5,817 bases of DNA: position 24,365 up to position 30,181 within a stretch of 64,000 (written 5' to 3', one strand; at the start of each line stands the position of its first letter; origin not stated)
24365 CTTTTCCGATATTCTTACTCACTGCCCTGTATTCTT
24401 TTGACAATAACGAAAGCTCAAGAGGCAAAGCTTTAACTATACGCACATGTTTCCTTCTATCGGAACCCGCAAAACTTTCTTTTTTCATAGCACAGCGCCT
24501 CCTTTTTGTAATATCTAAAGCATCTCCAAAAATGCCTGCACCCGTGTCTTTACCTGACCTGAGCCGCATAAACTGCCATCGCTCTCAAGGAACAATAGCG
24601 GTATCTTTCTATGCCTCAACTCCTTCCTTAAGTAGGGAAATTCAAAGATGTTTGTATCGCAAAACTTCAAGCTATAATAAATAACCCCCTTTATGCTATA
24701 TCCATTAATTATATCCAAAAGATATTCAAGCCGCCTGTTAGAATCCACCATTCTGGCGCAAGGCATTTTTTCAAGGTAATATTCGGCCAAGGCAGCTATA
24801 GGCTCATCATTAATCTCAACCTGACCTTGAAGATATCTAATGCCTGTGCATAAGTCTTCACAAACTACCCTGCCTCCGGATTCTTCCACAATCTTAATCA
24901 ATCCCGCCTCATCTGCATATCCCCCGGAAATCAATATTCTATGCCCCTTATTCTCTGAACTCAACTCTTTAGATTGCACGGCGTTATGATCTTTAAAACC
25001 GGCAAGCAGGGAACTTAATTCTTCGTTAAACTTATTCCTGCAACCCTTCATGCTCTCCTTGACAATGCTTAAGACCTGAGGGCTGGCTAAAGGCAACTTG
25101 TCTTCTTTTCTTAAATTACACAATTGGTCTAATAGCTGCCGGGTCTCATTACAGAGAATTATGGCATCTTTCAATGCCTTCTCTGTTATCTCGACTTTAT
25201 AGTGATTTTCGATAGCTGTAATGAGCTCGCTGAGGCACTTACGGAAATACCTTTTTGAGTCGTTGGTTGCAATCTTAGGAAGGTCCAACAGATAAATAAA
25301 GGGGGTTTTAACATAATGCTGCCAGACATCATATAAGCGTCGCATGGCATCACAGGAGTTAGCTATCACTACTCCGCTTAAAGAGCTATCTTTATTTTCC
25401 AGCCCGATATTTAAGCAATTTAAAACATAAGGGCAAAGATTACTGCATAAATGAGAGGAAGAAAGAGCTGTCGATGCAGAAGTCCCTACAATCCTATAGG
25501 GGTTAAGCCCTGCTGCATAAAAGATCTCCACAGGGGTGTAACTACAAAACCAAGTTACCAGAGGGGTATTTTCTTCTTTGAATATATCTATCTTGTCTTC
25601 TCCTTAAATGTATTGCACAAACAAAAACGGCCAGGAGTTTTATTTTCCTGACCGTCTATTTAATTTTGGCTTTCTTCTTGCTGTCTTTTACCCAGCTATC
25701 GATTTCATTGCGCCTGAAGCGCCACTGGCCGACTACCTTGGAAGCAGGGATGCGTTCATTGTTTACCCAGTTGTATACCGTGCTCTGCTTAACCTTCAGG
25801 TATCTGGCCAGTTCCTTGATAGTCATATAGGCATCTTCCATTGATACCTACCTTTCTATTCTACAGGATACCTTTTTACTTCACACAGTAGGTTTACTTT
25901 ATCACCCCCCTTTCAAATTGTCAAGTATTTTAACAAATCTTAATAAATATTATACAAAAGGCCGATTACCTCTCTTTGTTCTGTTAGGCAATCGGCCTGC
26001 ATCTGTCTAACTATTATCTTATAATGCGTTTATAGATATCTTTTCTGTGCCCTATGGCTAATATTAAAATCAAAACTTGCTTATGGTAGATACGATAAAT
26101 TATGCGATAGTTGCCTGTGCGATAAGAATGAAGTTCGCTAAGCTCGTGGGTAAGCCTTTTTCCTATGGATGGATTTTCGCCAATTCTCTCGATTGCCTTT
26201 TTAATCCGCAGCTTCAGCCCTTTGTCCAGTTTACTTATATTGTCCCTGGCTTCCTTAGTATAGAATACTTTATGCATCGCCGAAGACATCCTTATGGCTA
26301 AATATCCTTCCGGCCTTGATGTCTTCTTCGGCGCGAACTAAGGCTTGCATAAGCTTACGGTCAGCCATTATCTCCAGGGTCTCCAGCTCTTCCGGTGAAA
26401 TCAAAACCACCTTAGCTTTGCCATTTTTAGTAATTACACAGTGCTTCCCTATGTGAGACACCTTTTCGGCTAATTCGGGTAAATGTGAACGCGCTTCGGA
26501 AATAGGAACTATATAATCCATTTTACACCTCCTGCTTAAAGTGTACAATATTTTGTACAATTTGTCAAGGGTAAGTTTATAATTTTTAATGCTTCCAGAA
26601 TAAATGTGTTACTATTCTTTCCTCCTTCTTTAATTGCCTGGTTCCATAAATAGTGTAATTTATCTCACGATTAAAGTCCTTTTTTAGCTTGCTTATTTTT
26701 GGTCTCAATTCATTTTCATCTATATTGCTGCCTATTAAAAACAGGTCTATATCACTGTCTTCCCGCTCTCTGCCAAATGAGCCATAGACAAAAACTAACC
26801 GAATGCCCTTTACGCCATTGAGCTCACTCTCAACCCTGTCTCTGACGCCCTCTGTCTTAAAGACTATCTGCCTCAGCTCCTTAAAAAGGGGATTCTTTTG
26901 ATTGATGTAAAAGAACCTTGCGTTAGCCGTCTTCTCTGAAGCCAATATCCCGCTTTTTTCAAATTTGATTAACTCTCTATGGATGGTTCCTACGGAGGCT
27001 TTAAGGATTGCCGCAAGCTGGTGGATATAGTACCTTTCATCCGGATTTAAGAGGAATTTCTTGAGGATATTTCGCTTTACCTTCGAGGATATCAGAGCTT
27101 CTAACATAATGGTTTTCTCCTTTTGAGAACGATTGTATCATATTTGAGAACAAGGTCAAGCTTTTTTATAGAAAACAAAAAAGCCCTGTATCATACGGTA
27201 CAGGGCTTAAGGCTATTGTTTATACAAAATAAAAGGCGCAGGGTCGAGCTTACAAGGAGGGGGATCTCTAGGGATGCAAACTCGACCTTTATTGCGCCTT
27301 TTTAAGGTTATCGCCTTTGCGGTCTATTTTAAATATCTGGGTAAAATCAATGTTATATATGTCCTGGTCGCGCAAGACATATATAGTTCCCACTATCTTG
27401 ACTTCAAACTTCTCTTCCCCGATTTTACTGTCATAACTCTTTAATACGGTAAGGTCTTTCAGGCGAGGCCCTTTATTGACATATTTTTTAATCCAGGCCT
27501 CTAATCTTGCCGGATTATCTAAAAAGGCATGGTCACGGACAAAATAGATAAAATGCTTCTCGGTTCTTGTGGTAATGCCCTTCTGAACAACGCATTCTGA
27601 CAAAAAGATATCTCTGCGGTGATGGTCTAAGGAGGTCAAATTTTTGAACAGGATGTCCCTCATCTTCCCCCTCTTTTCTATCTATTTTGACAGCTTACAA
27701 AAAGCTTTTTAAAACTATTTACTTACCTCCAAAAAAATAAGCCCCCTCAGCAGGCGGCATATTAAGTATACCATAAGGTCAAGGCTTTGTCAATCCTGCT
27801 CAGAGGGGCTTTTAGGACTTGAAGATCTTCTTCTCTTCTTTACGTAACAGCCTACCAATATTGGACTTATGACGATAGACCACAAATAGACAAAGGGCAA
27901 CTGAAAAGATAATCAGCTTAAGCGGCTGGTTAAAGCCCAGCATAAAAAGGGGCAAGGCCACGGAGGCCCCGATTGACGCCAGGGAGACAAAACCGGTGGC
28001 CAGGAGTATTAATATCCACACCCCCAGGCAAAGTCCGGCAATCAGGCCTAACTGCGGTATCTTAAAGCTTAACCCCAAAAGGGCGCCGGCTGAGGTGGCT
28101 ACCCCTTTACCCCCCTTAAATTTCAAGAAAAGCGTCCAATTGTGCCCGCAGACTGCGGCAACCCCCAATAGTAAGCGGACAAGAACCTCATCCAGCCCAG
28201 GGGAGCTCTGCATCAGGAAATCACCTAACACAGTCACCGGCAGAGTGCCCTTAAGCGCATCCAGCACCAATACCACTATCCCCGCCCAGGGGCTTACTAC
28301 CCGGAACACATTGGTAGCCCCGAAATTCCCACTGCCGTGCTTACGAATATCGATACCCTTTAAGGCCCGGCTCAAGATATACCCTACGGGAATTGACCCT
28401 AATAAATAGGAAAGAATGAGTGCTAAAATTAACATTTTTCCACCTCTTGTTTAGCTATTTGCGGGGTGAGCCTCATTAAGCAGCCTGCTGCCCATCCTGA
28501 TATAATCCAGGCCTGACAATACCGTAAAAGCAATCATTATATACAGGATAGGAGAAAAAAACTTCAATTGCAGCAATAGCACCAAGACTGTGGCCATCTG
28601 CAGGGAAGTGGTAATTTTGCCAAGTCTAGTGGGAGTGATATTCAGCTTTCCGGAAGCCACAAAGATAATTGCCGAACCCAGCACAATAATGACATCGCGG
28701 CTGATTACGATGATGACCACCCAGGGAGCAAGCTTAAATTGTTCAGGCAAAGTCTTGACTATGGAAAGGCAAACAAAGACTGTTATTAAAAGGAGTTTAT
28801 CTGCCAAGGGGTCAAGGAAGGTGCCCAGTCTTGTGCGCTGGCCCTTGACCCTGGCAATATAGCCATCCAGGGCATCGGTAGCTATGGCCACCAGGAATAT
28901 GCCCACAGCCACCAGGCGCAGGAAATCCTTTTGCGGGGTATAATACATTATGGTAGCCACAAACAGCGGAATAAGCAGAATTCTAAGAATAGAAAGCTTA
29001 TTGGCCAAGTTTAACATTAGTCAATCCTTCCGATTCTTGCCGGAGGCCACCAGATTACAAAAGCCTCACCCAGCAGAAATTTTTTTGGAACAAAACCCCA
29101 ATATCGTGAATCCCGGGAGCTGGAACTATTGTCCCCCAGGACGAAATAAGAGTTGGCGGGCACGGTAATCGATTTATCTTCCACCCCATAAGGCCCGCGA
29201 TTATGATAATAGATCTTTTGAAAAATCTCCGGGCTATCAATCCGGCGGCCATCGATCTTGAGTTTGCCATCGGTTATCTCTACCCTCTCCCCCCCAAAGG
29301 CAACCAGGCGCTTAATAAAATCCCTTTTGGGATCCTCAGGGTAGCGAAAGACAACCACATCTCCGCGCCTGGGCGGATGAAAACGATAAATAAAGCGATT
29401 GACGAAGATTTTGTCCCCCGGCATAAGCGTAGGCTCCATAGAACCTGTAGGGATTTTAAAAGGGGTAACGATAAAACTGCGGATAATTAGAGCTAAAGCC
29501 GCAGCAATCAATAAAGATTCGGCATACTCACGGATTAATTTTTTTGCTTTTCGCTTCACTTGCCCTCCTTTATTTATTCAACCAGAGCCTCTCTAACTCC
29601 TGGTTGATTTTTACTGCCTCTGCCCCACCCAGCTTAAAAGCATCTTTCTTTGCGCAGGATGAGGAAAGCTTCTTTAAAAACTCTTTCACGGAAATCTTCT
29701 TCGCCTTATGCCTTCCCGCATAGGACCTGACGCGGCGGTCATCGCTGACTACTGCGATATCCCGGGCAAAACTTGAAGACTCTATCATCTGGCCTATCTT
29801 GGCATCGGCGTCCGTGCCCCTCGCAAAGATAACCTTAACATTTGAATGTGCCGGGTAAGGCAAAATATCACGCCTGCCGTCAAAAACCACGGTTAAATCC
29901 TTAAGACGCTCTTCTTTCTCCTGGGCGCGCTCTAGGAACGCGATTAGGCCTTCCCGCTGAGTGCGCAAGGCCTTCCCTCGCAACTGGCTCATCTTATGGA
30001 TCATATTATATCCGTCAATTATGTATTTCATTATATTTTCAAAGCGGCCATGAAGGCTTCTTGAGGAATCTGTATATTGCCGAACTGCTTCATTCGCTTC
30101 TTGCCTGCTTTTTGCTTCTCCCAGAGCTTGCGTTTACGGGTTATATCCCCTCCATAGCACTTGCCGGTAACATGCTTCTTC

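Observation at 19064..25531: ATP-activated radical (2-hydroxyacyl-CoA-dehydratase-type) enzyme set combined with ACP, adenylating ligase and a B12-radical-SAM enzyme, co-directional with and overlapping its own kinase/sigma54 regulator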

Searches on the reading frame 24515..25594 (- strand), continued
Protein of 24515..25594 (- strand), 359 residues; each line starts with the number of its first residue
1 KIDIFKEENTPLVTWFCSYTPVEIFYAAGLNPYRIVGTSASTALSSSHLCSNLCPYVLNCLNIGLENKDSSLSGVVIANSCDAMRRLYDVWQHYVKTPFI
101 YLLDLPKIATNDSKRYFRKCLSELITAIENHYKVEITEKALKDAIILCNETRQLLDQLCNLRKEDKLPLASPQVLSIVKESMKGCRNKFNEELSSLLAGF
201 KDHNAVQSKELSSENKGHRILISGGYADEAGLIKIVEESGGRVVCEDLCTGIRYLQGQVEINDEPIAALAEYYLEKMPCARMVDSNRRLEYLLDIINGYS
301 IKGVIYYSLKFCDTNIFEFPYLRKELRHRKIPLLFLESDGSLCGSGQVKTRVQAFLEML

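Call 69: search_protein_families(library=pfam, proteins=[L111:13362-14537:+, L111:14620-15456:+, L111:15453-16646:+, L111:16676-17833:+, L111:8572-9054:+, L111:9440-9934:+, L111:7204-8379:-, L090:102-1343:+, L090:1346-1606:+, L118:2978-3925:+], max_evalue=0.0001)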
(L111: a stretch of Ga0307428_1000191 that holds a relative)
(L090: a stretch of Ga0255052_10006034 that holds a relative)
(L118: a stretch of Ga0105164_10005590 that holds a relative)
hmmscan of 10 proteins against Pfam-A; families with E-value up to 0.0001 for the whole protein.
L111:13362-14537:+ (391 aa): 5 families
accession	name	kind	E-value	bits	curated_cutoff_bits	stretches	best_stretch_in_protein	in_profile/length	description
PF13646.12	HEAT_2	-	4.8e-16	59.3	27.7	1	311-389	11-88/88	HEAT repeats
PF13484.11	Fer4_16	-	4e-15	56.8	30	1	203-265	2-66/66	4Fe-4S double cluster binding domain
PF03130.22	HEAT_PBS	-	5e-09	36.2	20.9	1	317-341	2-26/27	PBS lyase HEAT-like repeat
PF08331.15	QueG_DUF1730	-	1.9e-08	34.5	25.1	1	73-143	1-72/77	Epoxyqueuosine reductase QueG, DUF1730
PF13187.11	Fer4_9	-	3.8e-06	27.2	27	0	201-218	35-52/52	4Fe-4S dicluster domain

L111:14620-15456:+ (278 aa): 2 families
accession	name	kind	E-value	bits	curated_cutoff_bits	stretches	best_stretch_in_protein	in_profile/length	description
PF00005.33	ABC_tran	-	7.9e-34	117.6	25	1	52-195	1-136/137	ABC transporter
PF13304.12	AAA_21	-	5.6e-12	46.8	27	1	129-226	183-299/304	AAA domain, putative AbiEii toxin, Type IV TA system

L111:15453-16646:+ (397 aa): 3 families
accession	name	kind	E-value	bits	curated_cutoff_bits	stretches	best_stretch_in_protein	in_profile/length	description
PF12698.13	ABC2_membrane_3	-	5.9e-29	101.7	31.6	1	21-382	1-343/347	ABC-2 family transporter protein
PF12679.13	ABC2_membrane_2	-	3.3e-20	72.9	27.2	1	9-339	3-211/283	ABC-2 family transporter protein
PF01061.29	ABC2_membrane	-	1.2e-06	28.7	26.9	1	188-329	51-179/211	ABC-2 type transporter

L111:16676-17833:+ (385 aa): 2 families
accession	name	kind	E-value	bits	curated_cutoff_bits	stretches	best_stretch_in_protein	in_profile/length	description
PF01435.24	Peptidase_M48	-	4.3e-29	102.1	20.3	1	175-373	5-184/186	Peptidase family M48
PF16491.10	Peptidase_M48_N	-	7.7e-23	81.7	27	1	4-167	15-179/179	CAAX prenyl protease N-terminal, five membrane helices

L111:8572-9054:+ (160 aa): 1 family
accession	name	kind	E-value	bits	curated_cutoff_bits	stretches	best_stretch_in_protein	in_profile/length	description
PF04008.19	Adenosine_kin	-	4.4e-77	257.6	25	1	6-159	1-154/154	Adenosine specific kinase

L111:9440-9934:+ (164 aa): 3 families
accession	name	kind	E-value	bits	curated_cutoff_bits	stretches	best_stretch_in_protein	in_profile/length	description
PF04024.17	PspC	-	1.5e-26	92.4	25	1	10-66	1-57/58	PspC domain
PF22570.1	LiaF-TM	-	2.4e-06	28.7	27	1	118-159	2-45/98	LiaF transmembrane domain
PF18917.5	LiaI-LiaF-like_TM1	-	5.8e-06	26.7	27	1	116-154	1-40/42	LiaI-LiaF-like transmembrane region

L111:7204-8379:- (391 aa): 4 families
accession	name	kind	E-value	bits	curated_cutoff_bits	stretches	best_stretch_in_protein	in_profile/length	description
PF07690.21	MFS_1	-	2.5e-50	171.8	33.4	2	21-228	2-218/347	Major Facilitator Superfamily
PF12832.13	MFS_1_like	-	1.8e-08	34.3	25.2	1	24-367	7-366/373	MFS_1 like family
PF05977.19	MFS_3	-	4.7e-07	29.1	27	1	47-312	42-316/524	Transmembrane secretion effector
PF00083.30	Sugar_tr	-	6.6e-06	25.7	22.3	0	46-196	42-197/452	Sugar (and other) transporter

L090:102-1343:+ (413 aa): 2 families
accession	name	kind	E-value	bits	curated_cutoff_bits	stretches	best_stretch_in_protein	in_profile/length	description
PF00109.32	ketoacyl-synt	-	2.7e-53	181.6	20.8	1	4-247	2-252/252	Beta-ketoacyl synthase, N-terminal domain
PF02801.28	Ketoacyl-synt_C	-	7.6e-36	123.2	20.8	1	255-369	1-118/119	Beta-ketoacyl synthase, C-terminal domain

L090:1346-1606:+ (86 aa): 2 families
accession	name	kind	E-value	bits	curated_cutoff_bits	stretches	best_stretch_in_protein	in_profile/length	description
PF00550.31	PP-binding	-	9.8e-13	48.6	20.8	1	13-79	2-67/67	Phosphopantetheine attachment site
PF23297.2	ACP_SdgA_C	-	6.6e-07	29.8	27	1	3-85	4-85/95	Highly reducing polyketide synthase sdgA, C-terminal ACP domain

L118:2978-3925:+ (315 aa): 6 families
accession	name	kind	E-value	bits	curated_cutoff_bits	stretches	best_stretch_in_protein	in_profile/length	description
PF13489.12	Methyltransf_23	-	1.9e-27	96.4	27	1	82-234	8-159/164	Methyltransferase domain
PF08241.18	Methyltransf_11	-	1.1e-15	58.5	21.2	1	101-191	1-95/95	Methyltransferase domain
PF13649.12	Methyltransf_25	-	2e-12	48.1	27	1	100-187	1-97/97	Methyltransferase domain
PF08242.18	Methyltransf_12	-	4.2e-11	43.9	30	1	101-189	1-98/98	Methyltransferase domain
PF13847.12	Methyltransf_31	-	2.1e-10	40.9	27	1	95-195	2-113/145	Methyltransferase domain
PF07021.18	MetW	-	1.8e-05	24.9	21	1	94-186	11-105/193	Methionine biosynthesis protein MetW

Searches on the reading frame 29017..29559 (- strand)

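Call 11: search_protein_families(library=pfam, proteins=[window:29017-29559:-], max_evalue=0.0001)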
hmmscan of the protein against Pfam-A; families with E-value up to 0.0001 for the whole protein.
window:29017-29559:- (180 aa): 1 family
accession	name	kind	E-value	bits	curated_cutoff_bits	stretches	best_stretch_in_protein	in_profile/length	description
PF10502.14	Peptidase_S26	-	2.6e-52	177.6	22.9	1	10-171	2-168/168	Signal peptidase, peptidase S26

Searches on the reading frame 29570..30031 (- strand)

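Call 11: search_protein_families(library=pfam, proteins=[window:29570-30031:-], max_evalue=0.0001)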
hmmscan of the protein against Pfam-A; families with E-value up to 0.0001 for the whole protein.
window:29570-30031:- (153 aa): 1 family
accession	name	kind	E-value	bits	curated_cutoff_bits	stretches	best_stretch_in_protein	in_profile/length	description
PF05991.17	NYN_YacP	-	2.2e-16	60.8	24.6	1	4-130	2-135/166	YacP-like NYN domain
